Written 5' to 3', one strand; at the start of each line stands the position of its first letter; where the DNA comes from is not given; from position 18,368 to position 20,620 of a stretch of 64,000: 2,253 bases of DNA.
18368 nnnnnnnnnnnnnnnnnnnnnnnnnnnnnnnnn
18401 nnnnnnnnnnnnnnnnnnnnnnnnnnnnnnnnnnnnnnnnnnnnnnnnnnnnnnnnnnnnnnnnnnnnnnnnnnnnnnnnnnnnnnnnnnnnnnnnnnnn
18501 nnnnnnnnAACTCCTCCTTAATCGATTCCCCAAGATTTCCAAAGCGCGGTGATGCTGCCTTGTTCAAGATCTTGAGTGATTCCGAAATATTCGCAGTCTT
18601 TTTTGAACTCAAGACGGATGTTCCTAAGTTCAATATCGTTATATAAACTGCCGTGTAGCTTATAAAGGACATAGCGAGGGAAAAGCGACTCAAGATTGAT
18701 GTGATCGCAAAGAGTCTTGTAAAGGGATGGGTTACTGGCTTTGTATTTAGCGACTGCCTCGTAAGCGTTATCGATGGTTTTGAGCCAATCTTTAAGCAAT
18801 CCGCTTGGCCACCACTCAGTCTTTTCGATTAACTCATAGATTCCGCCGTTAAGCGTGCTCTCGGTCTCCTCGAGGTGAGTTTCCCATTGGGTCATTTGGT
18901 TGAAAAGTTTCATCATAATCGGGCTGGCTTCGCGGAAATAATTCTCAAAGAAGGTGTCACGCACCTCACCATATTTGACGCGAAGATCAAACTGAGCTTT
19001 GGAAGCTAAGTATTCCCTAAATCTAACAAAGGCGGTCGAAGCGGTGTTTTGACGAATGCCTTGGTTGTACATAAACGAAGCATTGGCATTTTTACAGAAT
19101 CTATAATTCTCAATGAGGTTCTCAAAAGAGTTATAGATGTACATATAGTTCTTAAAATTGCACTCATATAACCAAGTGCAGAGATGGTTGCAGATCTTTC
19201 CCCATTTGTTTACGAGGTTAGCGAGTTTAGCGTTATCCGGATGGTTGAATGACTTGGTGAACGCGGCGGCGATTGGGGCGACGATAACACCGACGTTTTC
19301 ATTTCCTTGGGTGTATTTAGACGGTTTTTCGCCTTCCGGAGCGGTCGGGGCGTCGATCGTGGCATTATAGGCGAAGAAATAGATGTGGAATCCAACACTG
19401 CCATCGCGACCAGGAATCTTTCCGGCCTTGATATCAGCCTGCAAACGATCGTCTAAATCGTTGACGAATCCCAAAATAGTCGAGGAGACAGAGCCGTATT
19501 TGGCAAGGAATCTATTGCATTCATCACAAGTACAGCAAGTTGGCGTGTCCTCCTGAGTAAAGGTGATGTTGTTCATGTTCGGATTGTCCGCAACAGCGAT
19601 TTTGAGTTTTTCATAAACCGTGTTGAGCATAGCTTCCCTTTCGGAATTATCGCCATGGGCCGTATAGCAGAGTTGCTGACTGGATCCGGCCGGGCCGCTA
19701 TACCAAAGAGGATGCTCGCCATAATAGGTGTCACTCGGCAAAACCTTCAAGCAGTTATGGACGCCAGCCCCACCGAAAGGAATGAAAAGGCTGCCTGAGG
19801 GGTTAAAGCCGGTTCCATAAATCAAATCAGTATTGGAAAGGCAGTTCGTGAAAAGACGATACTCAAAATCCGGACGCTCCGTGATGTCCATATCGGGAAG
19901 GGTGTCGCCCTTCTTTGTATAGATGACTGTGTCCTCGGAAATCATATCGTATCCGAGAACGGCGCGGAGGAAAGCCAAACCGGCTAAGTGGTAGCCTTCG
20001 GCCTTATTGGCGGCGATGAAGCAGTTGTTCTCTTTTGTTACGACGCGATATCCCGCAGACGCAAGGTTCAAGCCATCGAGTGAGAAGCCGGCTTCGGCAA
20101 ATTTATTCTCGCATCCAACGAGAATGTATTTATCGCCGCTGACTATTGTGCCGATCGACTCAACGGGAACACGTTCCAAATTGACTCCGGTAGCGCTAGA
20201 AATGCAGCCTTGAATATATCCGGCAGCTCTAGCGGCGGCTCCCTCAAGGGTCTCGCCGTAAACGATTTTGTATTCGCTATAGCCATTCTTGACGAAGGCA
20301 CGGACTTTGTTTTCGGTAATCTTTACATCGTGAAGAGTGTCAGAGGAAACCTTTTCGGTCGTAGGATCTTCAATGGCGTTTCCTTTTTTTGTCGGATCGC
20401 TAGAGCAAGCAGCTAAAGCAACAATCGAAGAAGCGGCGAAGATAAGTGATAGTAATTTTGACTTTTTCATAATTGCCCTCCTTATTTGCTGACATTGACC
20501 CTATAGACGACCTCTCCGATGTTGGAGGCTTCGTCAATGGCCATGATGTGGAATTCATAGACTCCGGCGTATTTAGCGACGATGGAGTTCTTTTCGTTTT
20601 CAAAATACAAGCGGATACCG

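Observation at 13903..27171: Nine-gene operon joining a sugar ABC importer to four giant surface proteins and a GH130 phosphorylase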

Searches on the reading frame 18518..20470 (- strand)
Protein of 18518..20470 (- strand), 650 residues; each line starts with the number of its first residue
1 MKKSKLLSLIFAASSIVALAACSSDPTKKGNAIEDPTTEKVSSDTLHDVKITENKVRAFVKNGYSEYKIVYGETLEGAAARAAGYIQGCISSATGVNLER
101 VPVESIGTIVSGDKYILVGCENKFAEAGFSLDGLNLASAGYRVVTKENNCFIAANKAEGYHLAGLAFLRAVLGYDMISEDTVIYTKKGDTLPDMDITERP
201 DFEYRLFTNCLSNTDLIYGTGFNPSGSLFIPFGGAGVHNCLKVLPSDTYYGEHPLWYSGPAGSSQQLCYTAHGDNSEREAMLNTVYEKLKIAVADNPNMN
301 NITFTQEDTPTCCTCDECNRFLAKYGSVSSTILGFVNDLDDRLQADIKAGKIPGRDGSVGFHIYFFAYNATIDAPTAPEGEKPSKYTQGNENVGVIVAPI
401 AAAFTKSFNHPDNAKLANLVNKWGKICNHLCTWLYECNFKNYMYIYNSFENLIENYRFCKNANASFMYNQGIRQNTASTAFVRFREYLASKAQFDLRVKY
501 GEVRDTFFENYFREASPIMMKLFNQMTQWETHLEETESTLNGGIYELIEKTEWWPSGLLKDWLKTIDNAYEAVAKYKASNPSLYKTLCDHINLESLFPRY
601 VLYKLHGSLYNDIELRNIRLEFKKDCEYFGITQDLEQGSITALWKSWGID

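Call 4: search_protein_families(library=pfam, proteins=[window:18518-20470:-], max_evalue=0.01)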
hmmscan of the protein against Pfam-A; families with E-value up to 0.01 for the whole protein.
window:18518-20470:- (650 aa): 1 family
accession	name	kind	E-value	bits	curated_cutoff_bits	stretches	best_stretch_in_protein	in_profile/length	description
PF16126.11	DUF4838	-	4.9e-40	138.1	26.6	1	191-521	17-322/325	Domain of unknown function (DUF4838)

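Call 10: search_solved_structures(query=window:18518-20470:-, max_evalue=1, show_alignments=1)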
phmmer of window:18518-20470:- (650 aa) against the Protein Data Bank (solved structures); distinct sequences matched with E-value up to 1: 1.
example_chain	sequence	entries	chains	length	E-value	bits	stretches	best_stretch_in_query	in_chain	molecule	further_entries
3gh4_A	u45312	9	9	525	0.32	12.7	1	136-205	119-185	beta-hexosaminidase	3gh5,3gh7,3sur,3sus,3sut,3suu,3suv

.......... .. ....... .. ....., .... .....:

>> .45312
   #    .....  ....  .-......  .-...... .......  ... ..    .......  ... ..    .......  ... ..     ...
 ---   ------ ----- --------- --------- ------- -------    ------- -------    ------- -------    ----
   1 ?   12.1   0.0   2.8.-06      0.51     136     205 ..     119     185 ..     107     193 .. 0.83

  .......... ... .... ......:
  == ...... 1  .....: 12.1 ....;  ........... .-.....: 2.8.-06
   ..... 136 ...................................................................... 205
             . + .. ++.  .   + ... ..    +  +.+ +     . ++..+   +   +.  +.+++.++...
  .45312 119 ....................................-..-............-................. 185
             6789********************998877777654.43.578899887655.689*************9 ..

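Call 18: search_protein_families(library=ncbifam, proteins=[window:18518-20470:-], max_evalue=0.01)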
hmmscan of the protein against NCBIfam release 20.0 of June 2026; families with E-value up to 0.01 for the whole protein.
window:18518-20470:- (650 aa): 0 families

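Call 38: find_homologous_proteins(query=window:18518-20470:-, max_evalue=0.001)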
Query window:18518-20470:- (650 aa): 82 proteins with E <= 0.001 among 8000 candidates.
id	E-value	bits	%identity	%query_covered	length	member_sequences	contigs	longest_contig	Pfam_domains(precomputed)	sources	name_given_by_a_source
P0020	0.0e+0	1520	100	100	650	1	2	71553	PF16126.12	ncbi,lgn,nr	ncbi:MAG: DUF4838 domain-containing protein [Bacilli bacterium]|nr:DUF4838 domain-containing protein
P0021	5.0e-200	685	51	92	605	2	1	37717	PF16126.12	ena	-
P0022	4.2e-142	493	40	100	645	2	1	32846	PF16126.12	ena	-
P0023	1.7e-135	471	38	99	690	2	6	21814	PF16126.12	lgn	-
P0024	6.8e-133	463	36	100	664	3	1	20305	PF16126.12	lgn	-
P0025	3.1e-130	454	37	100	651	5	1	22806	PF16126.12,PF03648.20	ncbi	-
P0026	8.5e-129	449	36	99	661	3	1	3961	PF16126.12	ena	-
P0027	4.9e-128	447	36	99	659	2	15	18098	PF16126.12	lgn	-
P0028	3.2e-127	444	38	96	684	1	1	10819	PF16126.12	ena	-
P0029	8.3e-127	443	37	97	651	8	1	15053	PF16126.12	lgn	-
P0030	1.2e-125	439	36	100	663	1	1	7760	PF16126.12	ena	-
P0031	1.2e-125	439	37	100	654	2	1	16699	PF16126.12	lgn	-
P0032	3.8e-123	431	37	95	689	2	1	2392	PF16126.12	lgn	-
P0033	7.7e-123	430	37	100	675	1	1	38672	PF16126.12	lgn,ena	-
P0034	9.1e-123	429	36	100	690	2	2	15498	PF16126.12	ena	-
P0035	2.3e-122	428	37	95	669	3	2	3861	PF16126.12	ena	-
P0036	4.5e-122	427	37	99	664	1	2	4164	PF16126.12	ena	-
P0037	7.2e-120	420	36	100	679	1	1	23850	PF16126.12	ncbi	-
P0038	3.9e-119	417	37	99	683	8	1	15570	PF16126.12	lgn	-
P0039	4.0e-118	414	36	94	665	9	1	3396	PF16126.12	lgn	-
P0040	4.7e-117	410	37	97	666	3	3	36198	PF16126.12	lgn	-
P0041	6.6e-117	410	35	99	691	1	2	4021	PF16126.12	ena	-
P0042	1.4e-116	409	35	99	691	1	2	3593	PF16126.12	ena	-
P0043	1.5e-113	399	35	99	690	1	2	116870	PF16126.12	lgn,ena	-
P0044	2.5e-113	398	35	100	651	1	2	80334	PF16126.12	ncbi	-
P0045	4.0e-112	394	34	100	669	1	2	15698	PF16126.12,PF03648.20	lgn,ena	-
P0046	1.5e-110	389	34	100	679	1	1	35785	PF16126.12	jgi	-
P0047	2.7e-110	388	35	100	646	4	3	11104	PF16126.12,PF03648.20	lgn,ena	-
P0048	1.5e-109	386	36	95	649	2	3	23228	PF16126.12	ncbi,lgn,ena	-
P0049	6.1e-109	384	35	93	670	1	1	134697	PF16126.12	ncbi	-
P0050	1.5e-108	382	36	94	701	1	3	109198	PF16126.12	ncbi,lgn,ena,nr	ncbi:MAG: DUF4838 domain-containing protein [Clostridia bacterium]|nr:DUF4838 domain-containing prot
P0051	1.1e-107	379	34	94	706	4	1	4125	PF16126.12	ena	-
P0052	7.8e-107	377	36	91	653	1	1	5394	PF16126.12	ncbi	-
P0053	6.5e-103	364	33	100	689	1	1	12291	PF16126.12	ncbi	-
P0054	2.9e-99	352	32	100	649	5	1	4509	PF16126.12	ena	-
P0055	1.3e-97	346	33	100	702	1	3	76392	PF16126.12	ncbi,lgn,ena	-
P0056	4.0e-97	345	33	100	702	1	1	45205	PF16126.12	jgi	-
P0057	2.5e-96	342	32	95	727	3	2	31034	PF16126.12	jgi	-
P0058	6.3e-95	337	34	95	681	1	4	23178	PF16126.12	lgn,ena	-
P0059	4.4e-94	335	34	93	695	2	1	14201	PF16126.12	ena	-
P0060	1.4e-92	330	33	95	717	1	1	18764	PF16126.12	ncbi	-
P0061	2.9e-92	328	34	94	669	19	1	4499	PF16126.12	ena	-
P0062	4.1e-90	321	31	99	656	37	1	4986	PF16126.12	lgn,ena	-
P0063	1.4e-88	316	33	94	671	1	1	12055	PF16126.12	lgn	-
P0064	9.9e-88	314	31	100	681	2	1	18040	PF16126.12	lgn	-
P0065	1.9e-84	303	32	100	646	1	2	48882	PF16126.12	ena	-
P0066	1.8e-83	299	31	99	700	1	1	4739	PF16126.12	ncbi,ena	-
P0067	1.6e-79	286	32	96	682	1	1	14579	PF16126.12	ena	-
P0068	3.1e-73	266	29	99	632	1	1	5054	PF16126.12,PF03648.20,PF02838.21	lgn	-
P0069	2.4e-72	263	29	93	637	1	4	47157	PF16126.12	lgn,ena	-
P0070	9.2e-71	257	29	99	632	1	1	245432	PF16126.12,PF03648.20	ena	-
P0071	2.3e-70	256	28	99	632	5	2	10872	PF16126.12,PF03648.20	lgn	-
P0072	3.4e-69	252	27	99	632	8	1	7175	PF16126.12,PF03648.20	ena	-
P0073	7.4e-69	251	28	99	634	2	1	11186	PF16126.12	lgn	-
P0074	2.1e-68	250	27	99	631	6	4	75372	PF16126.12,PF03648.20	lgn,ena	-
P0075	2.6e-68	249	27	99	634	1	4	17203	PF16126.12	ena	-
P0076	5.8e-68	248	32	58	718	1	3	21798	PF16126.12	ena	-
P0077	9.2e-68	248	28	99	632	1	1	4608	PF16126.12,PF03648.20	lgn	-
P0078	1.0e-67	247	28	99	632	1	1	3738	PF16126.12,PF03648.20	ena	-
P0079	1.1e-67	247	29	91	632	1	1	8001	PF16126.12,PF03648.20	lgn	-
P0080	1.7e-67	247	30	91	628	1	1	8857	PF16126.12,PF03648.20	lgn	-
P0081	1.3e-66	244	28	91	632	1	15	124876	PF16126.12,PF03648.20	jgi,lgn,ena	-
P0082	3.5e-66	242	26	99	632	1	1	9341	PF16126.12,PF03648.20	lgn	-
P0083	5.9e-66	242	27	99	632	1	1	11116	PF16126.12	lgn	-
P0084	8.9e-65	238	29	99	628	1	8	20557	PF16126.12,PF03648.20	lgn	-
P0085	2.8e-63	233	29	94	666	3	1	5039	PF16126.12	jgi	jgi:hypothetical protein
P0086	6.0e-63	232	30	93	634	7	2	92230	PF16126.12,PF03648.20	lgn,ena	-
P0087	3.7e-62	229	27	98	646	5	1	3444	PF16126.12,PF03648.20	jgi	jgi:hypothetical protein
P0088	1.2e-60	224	27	98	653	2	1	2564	PF16126.12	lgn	-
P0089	3.1e-60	223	29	91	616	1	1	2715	PF16126.12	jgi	jgi:hypothetical protein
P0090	5.4e-58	215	28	96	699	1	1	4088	PF16126.12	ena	-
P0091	6.1e-55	205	29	84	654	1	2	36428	PF16126.12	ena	-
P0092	1.9e-54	204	28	93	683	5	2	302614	PF16126.12,PF03648.20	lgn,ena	-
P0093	2.3e-54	203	28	93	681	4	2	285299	PF16126.12,PF03648.20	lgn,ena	-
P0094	1.8e-53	200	27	88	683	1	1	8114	PF16126.12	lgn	-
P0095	4.4e-53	199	27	98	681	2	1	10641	PF16126.12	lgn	-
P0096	2.0e-47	180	27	86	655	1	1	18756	PF16126.12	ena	-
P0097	7.2e-32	129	26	88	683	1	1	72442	PF16126.12,PF03648.20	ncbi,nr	ncbi:MAG: DUF4838 domain-containing protein, partial [Clostridia bacterium]|nr:DUF4838 domain-contai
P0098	3.0e-31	127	27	73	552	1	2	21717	PF16126.12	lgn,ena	-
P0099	3.1e-30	124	27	73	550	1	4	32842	PF16126.12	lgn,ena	-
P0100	4.4e-29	120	26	77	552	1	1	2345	PF16126.12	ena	-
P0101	4.8e-29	120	26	93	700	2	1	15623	PF16126.12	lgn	-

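Call 57: find_related_loci(query=A2, collection=genome_contigs, flank=10000)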
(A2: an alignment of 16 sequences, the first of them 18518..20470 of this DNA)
Query A2 (650 aa) in genome_contigs; peptide patterns used: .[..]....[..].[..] (x = any residue, [..] = any of these).
308 stretches matched a pattern; 305 encode a relative of the query (tblastn E <= 1e-3); the best 80 are kept; 80 distinct loci.
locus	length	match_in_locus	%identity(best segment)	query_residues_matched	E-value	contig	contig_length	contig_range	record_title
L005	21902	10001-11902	41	6-649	2e-154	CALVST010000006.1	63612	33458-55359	MAG: uncultured Clostridia bacterium isolate BRZ_HK__bin48 genome assembly, contig: BRZ_HK__NODE_612_length_63612_cov_8.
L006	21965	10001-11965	38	1-649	2e-145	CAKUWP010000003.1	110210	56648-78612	MAG: uncultured Bacilli bacterium isolate REFINED_METABAT215_TOP10_CONTIGS_1500_ASSEMBLY_K77_MERGED__Nepal_MoBio_Fiber-H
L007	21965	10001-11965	38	1-649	4e-144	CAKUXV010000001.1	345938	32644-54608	MAG: uncultured Bacilli bacterium isolate REFINED_METABAT215_TOP10_CONTIGS_1500_ASSEMBLY_K77_MERGED__Hadza_MoBio_hadza-I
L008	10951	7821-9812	39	1-650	7e-147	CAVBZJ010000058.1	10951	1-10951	Anaerovoracaceae bacterium isolate H07603-L1_cleanbin_000038 genome assembly, contig: Spades_H07603-L1_contig_3164, whol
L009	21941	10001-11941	38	13-649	5e-142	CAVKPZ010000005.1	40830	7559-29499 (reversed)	Lachnospiraceae bacterium isolate H07689-L1_cleanbin_000017 genome assembly, contig: Spades_H07689-L1_contig_494, whole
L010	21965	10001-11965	38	1-649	2e-141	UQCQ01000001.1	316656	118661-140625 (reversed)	uncultured Mollicutes bacterium isolate UMGS153 genome assembly, contig: NODE_3_length_316656_cov_6.312469, whole genome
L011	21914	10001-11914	38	22-649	4e-141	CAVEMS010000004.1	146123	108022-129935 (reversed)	bacterium isolate H07633-L1_cleanbin_000019 genome assembly, contig: Spades_H07633-L1_contig_16, whole genome shotgun se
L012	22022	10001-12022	37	1-649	2e-140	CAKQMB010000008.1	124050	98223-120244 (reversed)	MAG: uncultured Clostridia bacterium isolate REFINED_METABAT215_TOP10_CONTIGS_1500_ASSEMBLY_K77_MERGED__Nepal_MoBio_Fibe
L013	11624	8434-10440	37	1-649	9e-140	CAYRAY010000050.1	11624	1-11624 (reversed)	MAG TPA_asm: uncultured Clostridia bacterium isolate SRP350583_co2_315 genome assembly, contig: NODE_8329_length_11624_c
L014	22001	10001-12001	37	2-649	1e-139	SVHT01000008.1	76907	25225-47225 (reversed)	MAG: Clostridiales bacterium isolate SIG391 NODE_8078_length_76907_cov_10.878432, whole genome shotgun sequence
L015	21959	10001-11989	37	5-649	2e-137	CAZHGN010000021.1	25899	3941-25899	MAG TPA_asm: uncultured Acidiphilium sp. isolate SRP350583_co2_391 genome assembly, contig: NODE_2560_length_25899_cov_4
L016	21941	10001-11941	38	15-649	6e-137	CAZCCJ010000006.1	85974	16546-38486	MAG TPA_asm: uncultured Staphylococcaceae bacterium isolate binchicken_co354_213 genome assembly, contig: NODE_136_lengt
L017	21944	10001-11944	37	6-649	9e-136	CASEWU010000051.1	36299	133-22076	uncultured Firmicutes bacterium isolate SI.O55.metabat-bins.153 genome assembly, contig: SI.O55.metabat-bins.153.fa_k141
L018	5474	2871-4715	39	45-649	7e-137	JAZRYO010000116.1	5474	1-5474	MAG: Christensenellaceae bacterium isolate T1900044949_TA20190002.MAGScoT_cleanbin_000067 SGB_3552_k141_839068, whole ge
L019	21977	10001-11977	36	5-649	6e-135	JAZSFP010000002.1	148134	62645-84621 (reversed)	MAG: Pumilibacteraceae bacterium isolate T1900044581_TS20190047.MAGScoT_cleanbin_000016 SGB_569_k141_3172899, whole geno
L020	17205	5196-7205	36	2-649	1e-134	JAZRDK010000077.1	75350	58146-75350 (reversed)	MAG: Candidatus Scatosoma sp. isolate T1900045506_YK20190200.MAGScoT_cleanbin_000044 SGB_7535_k141_2529927, whole genome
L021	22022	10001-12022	36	1-650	1e-134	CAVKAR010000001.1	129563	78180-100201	Lachnospiraceae bacterium isolate H07658-L1_cleanbin_000005 genome assembly, contig: Spades_H07658-L1_contig_18, whole g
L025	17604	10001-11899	36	23-649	1e-131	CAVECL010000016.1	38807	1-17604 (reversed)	Parasutterella excrementihominis isolate H07647-L1_cleanbin_000019 genome assembly, contig: Spades_H07647-L1_contig_542,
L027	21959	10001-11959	37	3-649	9e-131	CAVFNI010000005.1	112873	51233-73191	Bacteroidaceae bacterium isolate H07667-L1_cleanbin_000026 genome assembly, contig: Spades_H07667-L1_contig_81, whole ge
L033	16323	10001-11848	37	36-649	4e-126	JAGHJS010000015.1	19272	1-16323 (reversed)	MAG: Clostridia bacterium isolate MAG.88 k127_245360, whole genome shotgun sequence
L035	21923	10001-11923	36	21-649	5e-125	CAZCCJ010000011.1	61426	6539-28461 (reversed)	MAG TPA_asm: uncultured Staphylococcaceae bacterium isolate binchicken_co354_213 genome assembly, contig: NODE_292_lengt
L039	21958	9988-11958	35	7-649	4e-122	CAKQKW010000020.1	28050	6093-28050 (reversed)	MAG: uncultured Clostridia bacterium isolate REFINED_METABAT215_TOP10_CONTIGS_1500_ASSEMBLY_K77_MERGED__Hadza_PheChl_Fib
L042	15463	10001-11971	35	1-649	7e-121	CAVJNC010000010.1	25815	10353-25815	Subdoligranulum sp. APC924/74 isolate H07681-L1_cleanbin_000025 genome assembly, contig: Spades_H07681-L1_contig_1095, w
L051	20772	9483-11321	36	31-649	5e-116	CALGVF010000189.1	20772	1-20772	MAG TPA_asm: uncultured Clostridia bacterium isolate SRR1747030_bin.40_CONCOCT_v1.1_MAG genome assembly, contig: ERZ8082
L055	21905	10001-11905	34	30-649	3e-114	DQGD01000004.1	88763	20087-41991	MAG TPA_asm: Clostridiales bacterium isolate UBA10677 contig_774, whole genome shotgun sequence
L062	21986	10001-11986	31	5-649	7e-103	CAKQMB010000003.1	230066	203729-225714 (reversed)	MAG: uncultured Clostridia bacterium isolate REFINED_METABAT215_TOP10_CONTIGS_1500_ASSEMBLY_K77_MERGED__Nepal_MoBio_Fibe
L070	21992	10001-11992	39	1-650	4e-147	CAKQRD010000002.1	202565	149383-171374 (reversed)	MAG: uncultured Clostridia bacterium isolate REFINED_METABAT215_TOP10_CONTIGS_1500_ASSEMBLY_K77_MERGED__Hadza_MoBio_hadz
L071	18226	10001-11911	29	6-649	4e-84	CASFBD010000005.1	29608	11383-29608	uncultured Firmicutes bacterium isolate B17_L3_340340_idba_bin.76 genome assembly, contig: B17_L3_340340_idba_bin.76.fa_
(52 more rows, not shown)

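Call 63: search_protein_families(library=pfam, proteins=[L035:18505-19380:-, L035:20384-21172:-, L042:14297-15286:+, L025:2125-3075:-, L070:13822-15357:+, L025:79-1995:+, L016:14084-16399:+, L008:2-1228:+, L021:18286-19956:+, L010:1-1047:+], max_evalue=0.001)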
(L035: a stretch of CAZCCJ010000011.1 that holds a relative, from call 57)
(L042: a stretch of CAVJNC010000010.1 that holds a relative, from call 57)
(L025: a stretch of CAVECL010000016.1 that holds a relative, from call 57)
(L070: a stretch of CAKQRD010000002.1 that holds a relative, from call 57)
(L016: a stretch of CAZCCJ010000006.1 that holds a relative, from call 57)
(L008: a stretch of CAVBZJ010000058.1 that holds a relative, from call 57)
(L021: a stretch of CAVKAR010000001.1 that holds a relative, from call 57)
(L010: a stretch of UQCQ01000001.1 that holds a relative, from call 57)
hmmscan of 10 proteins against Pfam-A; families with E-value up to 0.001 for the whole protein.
L035:18505-19380:- (292 aa): 0 families

L035:20384-21172:- (263 aa): 13 families
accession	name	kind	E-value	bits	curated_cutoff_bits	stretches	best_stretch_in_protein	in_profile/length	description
PF00005.33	ABC_tran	-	5e-31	108.6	25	1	44-184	2-136/137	ABC transporter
PF13304.12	AAA_21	-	4.5e-08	34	27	1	55-79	1-25/304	AAA domain, putative AbiEii toxin, Type IV TA system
PF02463.25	SMC_N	-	1.7e-07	31.3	40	0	52-73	23-44/220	RecF/RecN/SMC N terminal domain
PF13604.12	AAA_30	-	4.1e-05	23.8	27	1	53-107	18-66/191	AAA domain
PF01637.24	ATPase_2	-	8.9e-05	22.8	33.2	1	42-99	7-68/225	ATPase domain predominantly from Archaea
PF13175.12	AAA_15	-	9.1e-05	22.7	32.1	0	53-80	24-50/374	AAA ATPase domain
PF13476.12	AAA_23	-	0.00011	23.4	27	1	52-74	18-40/201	AAA domain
PF13401.12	AAA_22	-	0.00014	22.6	27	1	52-100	4-50/130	AAA domain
PF09818.15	ABC_ATPase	-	0.00015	21.4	23.2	0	56-74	82-100/283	P-loop domain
PF20720.3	nSTAND3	-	0.00021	21.5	27.2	0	40-75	4-39/155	Novel STAND NTPase 3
PF03193.22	RsgA_GTPase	-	0.00068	19.9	30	0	35-77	88-130/174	RsgA GTPase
PF13555.12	AAA_29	-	0.00068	19.8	27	0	56-76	25-45/61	P-loop containing region of AAA domain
PF00004.35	AAA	-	0.00079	20.3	21.2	0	58-79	3-24/131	ATPase family associated with various cellular activities (AAA)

L042:14297-15286:+ (330 aa): 0 families

L025:2125-3075:- (317 aa): 4 families
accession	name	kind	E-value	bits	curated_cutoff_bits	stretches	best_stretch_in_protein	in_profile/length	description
PF12833.13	HTH_18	-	6e-22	78.2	33.6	1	225-301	3-79/80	Helix-turn-helix domain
PF00165.29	HTH_AraC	-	2.2e-16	60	26.6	2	266-301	8-42/42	Bacterial regulatory helix-turn-helix proteins, AraC family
PF02311.25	AraC_binding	-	1.1e-06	28.9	21.1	1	55-175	14-130/135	AraC-like ligand binding domain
PF07883.17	Cupin_2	-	8.2e-05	22.7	27.2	1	60-115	13-67/70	Cupin domain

L070:13822-15357:+ (512 aa): 1 family
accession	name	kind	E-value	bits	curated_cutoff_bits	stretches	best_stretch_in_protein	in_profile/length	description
PF03747.19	ADP_ribosyl_GH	-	6.2e-39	134.8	26.2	1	29-300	1-286/287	ADP-ribosylglycohydrolase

L025:79-1995:+ (639 aa): 0 families

L016:14084-16399:+ (772 aa): 3 families
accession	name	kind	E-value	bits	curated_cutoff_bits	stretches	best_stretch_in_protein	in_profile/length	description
PF02065.24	Melibiase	-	1.1e-134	449.3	27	1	286-629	2-347/347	Melibiase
PF16875.11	Glyco_hydro_36N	-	4.8e-67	226.5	27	1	30-280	1-252/253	Glycosyl hydrolase family 36 N-terminal domain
PF16874.11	Glyco_hydro_36C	-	2.2e-09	38.1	27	1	646-759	5-75/77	Glycosyl hydrolase family 36 C-terminal domain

L008:2-1228:+ (409 aa): 4 families
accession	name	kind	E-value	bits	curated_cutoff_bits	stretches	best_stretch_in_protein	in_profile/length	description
PF22422.2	MGH1-like_GH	-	3.2e-35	122.8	27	1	45-392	3-353/356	Mannosylglycerate hydrolase MGH1-like glycoside hydrolase domain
PF03200.22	Glyco_hydro_63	-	4.5e-18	65.7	22.4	1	121-401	176-488/492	Glycosyl hydrolase family 63 C-terminal domain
PF01204.24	Trehalase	-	4.2e-14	52.7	21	1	184-383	305-480/512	Trehalase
PF17389.8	Bac_rhamnosid6H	-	0.00072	19.4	24.5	0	126-239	113-222/339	Bacterial alpha-L-rhamnosidase 6 hairpin glycosidase domain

L021:18286-19956:+ (557 aa): 0 families

L010:1-1047:+ (349 aa): 3 families
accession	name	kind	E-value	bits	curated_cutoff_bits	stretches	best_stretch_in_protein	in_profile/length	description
PF22725.1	GFO_IDH_MocA_C3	-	1e-13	51.8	27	1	71-146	1-73/124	GFO/IDH/MocA C-terminal domain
PF02894.22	GFO_IDH_MocA_C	-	3.2e-11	43.9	22.9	1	75-337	1-210/218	Oxidoreductase family, C-terminal alpha/beta domain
PF01408.29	GFO_IDH_MocA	-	3.7e-08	34.5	24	1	5-62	62-119/120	Oxidoreductase family, NAD-binding Rossmann fold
